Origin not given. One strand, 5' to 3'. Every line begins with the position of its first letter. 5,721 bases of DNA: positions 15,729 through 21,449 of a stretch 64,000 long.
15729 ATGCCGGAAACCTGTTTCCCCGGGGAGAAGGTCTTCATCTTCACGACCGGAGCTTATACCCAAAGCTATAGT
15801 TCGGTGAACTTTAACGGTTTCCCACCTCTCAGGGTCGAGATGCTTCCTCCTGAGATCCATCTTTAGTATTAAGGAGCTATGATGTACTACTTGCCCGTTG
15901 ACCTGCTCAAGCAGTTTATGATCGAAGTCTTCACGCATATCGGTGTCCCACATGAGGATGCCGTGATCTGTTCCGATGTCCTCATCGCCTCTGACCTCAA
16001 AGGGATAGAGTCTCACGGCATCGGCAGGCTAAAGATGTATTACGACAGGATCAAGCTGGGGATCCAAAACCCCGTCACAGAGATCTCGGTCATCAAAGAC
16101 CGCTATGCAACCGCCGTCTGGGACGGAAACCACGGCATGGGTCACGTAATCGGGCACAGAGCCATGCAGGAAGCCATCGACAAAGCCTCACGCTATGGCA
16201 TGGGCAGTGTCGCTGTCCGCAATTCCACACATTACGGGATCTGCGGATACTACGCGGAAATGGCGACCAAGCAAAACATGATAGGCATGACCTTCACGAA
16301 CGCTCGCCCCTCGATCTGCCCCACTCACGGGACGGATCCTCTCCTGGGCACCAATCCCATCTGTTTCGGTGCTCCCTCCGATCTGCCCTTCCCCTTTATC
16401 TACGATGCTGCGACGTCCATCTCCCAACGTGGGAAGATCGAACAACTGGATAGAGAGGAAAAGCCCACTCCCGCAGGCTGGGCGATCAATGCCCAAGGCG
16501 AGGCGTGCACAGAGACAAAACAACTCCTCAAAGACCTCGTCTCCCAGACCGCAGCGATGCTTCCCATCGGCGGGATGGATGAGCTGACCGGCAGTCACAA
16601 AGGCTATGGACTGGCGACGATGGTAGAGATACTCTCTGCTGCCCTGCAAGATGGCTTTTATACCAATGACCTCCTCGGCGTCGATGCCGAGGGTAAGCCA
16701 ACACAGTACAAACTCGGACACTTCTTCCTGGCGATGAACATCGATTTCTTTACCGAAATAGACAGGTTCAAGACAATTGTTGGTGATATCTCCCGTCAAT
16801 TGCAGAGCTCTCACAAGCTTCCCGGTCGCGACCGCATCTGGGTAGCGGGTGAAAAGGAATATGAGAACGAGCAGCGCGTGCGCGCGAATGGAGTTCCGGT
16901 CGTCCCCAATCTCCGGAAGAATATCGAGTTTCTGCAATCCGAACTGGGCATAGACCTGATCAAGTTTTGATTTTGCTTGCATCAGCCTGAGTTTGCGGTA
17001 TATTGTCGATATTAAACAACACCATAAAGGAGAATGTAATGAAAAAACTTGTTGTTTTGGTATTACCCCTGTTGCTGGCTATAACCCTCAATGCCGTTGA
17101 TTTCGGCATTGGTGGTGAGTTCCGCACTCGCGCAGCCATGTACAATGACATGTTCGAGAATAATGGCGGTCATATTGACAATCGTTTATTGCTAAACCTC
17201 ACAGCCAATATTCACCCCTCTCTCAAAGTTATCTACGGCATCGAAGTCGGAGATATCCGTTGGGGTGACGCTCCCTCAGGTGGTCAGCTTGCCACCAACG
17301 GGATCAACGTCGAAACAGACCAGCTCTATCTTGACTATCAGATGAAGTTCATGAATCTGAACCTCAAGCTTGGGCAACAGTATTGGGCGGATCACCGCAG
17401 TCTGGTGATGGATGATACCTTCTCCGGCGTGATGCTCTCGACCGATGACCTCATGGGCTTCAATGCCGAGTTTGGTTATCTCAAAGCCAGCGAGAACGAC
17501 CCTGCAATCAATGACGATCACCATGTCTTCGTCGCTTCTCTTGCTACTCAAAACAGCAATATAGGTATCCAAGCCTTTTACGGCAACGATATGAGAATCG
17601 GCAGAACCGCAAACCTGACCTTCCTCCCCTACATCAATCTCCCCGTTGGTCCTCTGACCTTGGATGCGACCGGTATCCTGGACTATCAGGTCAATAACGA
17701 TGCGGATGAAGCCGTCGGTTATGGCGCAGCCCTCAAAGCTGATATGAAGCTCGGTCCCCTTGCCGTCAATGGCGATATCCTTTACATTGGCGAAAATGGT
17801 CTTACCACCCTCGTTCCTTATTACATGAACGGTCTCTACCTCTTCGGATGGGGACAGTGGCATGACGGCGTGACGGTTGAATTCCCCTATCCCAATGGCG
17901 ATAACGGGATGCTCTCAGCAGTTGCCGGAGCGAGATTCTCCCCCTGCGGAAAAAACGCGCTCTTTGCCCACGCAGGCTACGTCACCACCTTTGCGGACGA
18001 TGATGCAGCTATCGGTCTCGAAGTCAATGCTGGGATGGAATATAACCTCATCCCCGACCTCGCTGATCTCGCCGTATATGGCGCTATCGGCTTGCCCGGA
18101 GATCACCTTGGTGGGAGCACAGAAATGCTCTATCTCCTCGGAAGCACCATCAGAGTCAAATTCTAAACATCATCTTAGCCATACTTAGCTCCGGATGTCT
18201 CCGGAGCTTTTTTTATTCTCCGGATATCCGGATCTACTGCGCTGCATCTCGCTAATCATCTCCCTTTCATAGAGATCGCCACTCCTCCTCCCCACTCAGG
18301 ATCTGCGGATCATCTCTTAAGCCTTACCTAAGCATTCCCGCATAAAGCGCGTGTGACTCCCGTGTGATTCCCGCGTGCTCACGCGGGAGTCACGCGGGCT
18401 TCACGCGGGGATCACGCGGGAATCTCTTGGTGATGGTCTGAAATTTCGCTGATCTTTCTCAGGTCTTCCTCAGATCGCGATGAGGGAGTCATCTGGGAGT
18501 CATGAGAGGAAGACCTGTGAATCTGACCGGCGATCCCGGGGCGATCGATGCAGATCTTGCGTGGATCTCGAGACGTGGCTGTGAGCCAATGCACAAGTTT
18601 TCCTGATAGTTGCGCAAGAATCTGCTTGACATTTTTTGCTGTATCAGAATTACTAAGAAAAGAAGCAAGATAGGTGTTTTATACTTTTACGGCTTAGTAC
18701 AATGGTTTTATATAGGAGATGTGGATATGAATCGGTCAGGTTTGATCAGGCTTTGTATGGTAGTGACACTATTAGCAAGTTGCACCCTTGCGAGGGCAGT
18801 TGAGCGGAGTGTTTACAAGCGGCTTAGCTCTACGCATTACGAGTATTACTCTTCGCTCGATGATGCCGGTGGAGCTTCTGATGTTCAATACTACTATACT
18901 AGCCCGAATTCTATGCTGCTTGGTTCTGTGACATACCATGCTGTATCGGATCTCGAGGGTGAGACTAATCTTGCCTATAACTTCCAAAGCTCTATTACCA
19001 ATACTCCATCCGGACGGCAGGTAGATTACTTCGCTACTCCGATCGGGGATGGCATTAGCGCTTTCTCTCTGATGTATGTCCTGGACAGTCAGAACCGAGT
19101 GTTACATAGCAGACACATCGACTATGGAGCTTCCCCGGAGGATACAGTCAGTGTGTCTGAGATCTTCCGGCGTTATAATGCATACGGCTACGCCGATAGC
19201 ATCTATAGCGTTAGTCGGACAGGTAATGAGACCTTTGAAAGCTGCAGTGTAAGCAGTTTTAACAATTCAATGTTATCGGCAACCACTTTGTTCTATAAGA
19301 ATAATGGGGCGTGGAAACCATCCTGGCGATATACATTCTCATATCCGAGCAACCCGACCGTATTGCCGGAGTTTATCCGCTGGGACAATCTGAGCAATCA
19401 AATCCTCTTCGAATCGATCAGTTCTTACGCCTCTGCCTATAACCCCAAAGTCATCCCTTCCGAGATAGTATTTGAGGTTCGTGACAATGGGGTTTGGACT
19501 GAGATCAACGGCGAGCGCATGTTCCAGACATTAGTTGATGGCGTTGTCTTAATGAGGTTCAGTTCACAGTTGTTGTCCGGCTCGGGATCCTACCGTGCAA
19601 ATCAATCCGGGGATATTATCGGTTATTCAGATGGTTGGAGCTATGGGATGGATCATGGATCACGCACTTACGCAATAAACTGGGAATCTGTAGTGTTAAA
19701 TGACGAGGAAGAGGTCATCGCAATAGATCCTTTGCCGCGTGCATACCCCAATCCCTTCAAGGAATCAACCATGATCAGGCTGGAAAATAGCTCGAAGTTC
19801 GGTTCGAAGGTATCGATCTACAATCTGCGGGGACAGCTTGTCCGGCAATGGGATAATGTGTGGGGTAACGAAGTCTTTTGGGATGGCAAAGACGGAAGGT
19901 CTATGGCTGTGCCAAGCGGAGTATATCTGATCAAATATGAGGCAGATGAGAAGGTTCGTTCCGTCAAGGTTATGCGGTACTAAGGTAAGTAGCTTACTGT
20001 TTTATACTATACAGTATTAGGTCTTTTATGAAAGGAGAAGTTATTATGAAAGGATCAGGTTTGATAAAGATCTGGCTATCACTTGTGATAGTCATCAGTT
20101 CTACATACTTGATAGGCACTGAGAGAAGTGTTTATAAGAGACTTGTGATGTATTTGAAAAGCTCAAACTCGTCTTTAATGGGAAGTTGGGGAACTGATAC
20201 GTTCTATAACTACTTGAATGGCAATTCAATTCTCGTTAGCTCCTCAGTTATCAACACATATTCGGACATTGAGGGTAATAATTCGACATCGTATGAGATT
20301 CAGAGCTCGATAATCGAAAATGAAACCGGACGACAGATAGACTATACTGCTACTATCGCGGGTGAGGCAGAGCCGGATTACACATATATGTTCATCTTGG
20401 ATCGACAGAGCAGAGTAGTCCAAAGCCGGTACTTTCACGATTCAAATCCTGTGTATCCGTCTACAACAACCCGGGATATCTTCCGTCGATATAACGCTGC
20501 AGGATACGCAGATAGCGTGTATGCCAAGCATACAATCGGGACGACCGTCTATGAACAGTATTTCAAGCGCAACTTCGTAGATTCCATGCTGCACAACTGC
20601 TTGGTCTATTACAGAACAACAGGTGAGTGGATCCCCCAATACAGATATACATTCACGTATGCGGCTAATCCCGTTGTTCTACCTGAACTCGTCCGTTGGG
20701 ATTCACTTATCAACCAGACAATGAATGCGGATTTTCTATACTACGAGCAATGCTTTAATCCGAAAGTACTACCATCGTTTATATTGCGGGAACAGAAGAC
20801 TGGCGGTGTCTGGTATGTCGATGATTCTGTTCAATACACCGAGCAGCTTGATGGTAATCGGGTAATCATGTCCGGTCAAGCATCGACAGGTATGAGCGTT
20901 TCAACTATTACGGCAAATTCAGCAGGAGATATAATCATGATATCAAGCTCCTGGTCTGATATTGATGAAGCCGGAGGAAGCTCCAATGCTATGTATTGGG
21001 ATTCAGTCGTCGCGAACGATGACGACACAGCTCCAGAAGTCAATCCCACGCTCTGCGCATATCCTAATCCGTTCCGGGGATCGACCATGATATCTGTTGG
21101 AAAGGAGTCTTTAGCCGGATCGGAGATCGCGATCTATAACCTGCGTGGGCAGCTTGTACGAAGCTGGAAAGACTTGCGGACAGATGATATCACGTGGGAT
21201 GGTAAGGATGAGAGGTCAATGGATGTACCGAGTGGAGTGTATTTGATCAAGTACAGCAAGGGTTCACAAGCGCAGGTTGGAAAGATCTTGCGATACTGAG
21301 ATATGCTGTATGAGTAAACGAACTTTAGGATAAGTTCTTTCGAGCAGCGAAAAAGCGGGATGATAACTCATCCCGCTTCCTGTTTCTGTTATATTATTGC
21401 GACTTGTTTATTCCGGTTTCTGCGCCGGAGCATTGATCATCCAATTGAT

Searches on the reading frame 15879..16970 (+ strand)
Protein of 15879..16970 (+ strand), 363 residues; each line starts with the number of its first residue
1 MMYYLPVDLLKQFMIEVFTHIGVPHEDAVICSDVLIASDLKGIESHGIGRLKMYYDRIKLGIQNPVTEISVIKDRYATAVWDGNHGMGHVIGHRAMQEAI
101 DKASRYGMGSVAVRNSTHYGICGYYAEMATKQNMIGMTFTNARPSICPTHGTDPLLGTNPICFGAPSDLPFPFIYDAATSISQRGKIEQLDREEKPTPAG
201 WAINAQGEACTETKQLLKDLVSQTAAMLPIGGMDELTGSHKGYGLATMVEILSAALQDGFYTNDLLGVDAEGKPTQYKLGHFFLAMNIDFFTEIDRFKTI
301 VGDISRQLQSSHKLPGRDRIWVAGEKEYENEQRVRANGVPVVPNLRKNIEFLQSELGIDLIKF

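Call 75: search_protein_families(library=pfam, proteins=[window:15879-16970:+], max_evalue=0.0001)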
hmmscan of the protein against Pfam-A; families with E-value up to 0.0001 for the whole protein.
window:15879-16970:+ (363 aa): 1 family
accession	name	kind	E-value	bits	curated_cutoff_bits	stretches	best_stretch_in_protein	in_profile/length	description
PF02615.19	Ldh_2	-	1.3e-117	393.1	38.8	1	7-349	3-332/333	Malate/L-lactate dehydrogenase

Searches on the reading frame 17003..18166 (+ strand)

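Call 13: search_protein_families(library=ncbifam, proteins=[window:17003-18166:+])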
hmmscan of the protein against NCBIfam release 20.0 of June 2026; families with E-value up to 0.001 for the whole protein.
window:17003-18166:+ (387 aa): 1 family
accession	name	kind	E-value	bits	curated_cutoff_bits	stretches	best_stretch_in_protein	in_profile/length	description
NF033939.0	DESULF_POR1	subfamily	4.5e-13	48.7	250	1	13-261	1-262/454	outer membrane homotrimeric porin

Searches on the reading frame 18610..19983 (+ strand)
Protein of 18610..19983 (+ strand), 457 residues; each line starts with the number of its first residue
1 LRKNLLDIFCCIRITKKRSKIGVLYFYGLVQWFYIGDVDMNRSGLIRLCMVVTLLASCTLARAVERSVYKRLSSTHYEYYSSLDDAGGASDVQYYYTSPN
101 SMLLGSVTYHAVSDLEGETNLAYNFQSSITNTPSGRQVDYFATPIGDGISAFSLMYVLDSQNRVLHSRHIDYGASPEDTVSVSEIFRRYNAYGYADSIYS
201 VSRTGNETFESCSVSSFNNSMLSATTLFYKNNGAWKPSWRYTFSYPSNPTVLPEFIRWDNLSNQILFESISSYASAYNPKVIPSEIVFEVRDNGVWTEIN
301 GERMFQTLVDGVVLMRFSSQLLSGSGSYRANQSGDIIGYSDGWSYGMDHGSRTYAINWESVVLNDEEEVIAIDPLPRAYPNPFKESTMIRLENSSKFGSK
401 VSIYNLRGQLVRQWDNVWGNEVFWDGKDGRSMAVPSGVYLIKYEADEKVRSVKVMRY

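Call 13: search_protein_families(library=ncbifam, proteins=[window:18610-19983:+])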
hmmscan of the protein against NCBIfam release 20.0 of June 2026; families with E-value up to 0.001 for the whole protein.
window:18610-19983:+ (457 aa): 3 families
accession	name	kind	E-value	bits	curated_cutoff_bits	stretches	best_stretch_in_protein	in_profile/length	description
TIGR04183.1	Por_Secre_tail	domain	4.7e-10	39.3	23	1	379-455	2-70/72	T9SS type A sorting domain-containing protein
NF052228.1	T9SS_PorZ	equivalog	5.3e-06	25.2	260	1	377-447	674-744/757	type IX secretion system anionic LPS delivery protein PorZ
NF038113.1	T9SSA_dep_M36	equivalog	0.00023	19.5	885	1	378-455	795-867/869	T9SS-dependent M36 family metallopeptidase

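Call 47: find_homologous_proteins(query=window:18610-19983:+, max_evalue=0.00001)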
Query window:18610-19983:+ (457 aa): 5 proteins with E <= 0.00001 among 4671 candidates.
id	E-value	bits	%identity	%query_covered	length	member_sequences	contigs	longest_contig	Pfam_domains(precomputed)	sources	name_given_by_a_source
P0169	2.9e-279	944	100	91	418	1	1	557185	PF18962.8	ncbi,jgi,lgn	-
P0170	9.2e-180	616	67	91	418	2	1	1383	PF18962.8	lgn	-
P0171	9.0e-130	452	50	91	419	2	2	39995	PF18962.8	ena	-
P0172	8.3e-108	379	46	91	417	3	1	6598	PF18962.8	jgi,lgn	-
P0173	6.4e-65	238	36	90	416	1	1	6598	PF18962.8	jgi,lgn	-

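Call 48: find_encoding_contigs(protein=P0171, flank=10000, max_places=3)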
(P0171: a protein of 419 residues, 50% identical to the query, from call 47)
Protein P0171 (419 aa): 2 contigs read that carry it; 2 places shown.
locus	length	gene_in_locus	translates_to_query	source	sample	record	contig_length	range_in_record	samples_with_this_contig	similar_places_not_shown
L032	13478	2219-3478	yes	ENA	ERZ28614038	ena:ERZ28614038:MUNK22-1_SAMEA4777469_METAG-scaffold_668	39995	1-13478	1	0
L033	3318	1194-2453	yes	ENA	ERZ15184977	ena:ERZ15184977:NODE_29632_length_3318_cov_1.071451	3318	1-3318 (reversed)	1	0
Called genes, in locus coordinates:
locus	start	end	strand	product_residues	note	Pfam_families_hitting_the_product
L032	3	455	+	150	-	?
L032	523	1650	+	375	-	-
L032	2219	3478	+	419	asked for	PF18962:Por_Secre_tail (weak)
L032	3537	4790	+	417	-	PF18962:Por_Secre_tail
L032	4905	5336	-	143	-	PF00903:Glyoxalase, PF06983:3-dmu-9_3-mt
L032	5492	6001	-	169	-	PF00137:ATP-synt_C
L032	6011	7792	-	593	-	PF01496:V_ATPase_I (faint)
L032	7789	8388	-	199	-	PF01813:ATP-synt_D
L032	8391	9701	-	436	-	PF00006:ATP-synt_ab, PF22919:ATP-synt_VA_C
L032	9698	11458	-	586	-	PF02874:ATP-synt_ab_N (weak), PF16886:ATP-synt_ab_Xtn, PF00006:ATP-synt_ab, PF22919:ATP-synt_VA_C (weak)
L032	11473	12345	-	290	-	PF10962:DUF2764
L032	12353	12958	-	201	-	PF00430:ATP-synt_B (weak)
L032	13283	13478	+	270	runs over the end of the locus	-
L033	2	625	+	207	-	?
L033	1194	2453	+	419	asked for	PF18962:Por_Secre_tail (weak)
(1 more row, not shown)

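Call 49: find_encoding_contigs(protein=P0172, flank=10000, max_places=3)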
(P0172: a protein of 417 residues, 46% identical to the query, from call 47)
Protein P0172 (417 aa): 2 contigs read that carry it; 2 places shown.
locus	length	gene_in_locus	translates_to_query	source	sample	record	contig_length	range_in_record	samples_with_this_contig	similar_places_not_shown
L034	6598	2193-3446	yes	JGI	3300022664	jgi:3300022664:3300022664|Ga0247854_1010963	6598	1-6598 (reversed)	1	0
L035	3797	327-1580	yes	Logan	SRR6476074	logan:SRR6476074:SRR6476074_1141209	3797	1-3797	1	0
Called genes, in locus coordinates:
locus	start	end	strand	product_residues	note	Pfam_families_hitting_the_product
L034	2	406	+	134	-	?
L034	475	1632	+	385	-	-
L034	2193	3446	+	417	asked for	PF18962:Por_Secre_tail (weak)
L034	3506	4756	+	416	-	PF18962:Por_Secre_tail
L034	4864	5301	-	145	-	PF00903:Glyoxalase (weak), PF06983:3-dmu-9_3-mt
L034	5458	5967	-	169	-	PF00137:ATP-synt_C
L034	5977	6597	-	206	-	?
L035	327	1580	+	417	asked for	PF18962:Por_Secre_tail (weak)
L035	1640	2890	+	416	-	PF18962:Por_Secre_tail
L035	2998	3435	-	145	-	PF00903:Glyoxalase (weak), PF06983:3-dmu-9_3-mt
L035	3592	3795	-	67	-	?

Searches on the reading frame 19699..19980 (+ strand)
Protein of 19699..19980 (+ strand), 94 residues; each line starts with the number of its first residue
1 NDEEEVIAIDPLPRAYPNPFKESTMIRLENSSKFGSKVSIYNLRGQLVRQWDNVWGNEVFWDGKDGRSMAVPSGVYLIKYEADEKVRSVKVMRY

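Call 46: find_homologous_proteins(query=window:19699-19980:+, max_evalue=0.001)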
Query seq(94 aa) (94 aa): 48 proteins with E <= 0.001 among 75 candidates.
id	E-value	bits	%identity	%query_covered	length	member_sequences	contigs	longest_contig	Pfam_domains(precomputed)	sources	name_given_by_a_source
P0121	1.4e-9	56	34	89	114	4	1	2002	PF18962.8,PF13860.13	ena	-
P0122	7.0e-9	53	38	81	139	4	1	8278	PF13585.13,PF18962.8,PF13860.13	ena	-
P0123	8.0e-9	53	34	89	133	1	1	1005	PF18962.8,PF13860.13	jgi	-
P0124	1.9e-8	52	39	97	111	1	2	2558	PF18962.8,PF13860.13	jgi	jgi:hypothetical protein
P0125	3.7e-8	51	42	86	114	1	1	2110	PF18962.8,PF13860.13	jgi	-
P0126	1.1e-7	49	45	84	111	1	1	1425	PF18962.8,PF13860.13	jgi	-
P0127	2.4e-7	48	38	83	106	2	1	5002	PF18962.8,PF13860.13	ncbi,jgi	jgi:flagellar hook assembly protein FlgD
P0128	2.7e-7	48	44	81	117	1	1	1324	PF18962.8,PF13860.13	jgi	jgi:hypothetical protein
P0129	4.5e-7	48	39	85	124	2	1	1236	PF18962.8,PF13860.13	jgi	-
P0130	4.7e-7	47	44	71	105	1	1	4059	PF18962.8,PF13860.13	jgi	jgi:flagellar hook assembly protein FlgD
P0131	5.1e-7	47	41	83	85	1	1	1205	PF18962.8,PF13860.13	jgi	jgi:flagellar hook assembly protein FlgD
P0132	5.6e-7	47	38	86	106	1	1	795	PF13585.13,PF18962.8,PF13860.13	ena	-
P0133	5.9e-7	47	43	84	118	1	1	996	PF13860.13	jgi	jgi:hypothetical protein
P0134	6.9e-7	47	39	87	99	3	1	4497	PF18962.8,PF13860.13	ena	-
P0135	8.2e-7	47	39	83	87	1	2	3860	PF13585.13,PF18962.8,PF13860.13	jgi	-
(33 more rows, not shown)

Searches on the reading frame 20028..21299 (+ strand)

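Call 13: search_protein_families(library=ncbifam, proteins=[window:20028-21299:+])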
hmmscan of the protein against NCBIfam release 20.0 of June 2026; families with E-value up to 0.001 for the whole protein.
window:20028-21299:+ (423 aa): 4 families
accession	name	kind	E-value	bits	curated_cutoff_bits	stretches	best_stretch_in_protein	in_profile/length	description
TIGR04183.1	Por_Secre_tail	domain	3.4e-09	36.6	23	1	345-421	2-70/72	T9SS type A sorting domain-containing protein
NF052228.1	T9SS_PorZ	equivalog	6.4e-07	28.2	260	1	340-420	671-753/757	type IX secretion system anionic LPS delivery protein PorZ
NF033707.1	T9SS_sortase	equivalog_domain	5.3e-05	21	420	1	341-412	998-1078/1095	type IX secretion system sortase PorU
NF038113.1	T9SSA_dep_M36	equivalog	0.00011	20.5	885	1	340-421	791-867/869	T9SS-dependent M36 family metallopeptidase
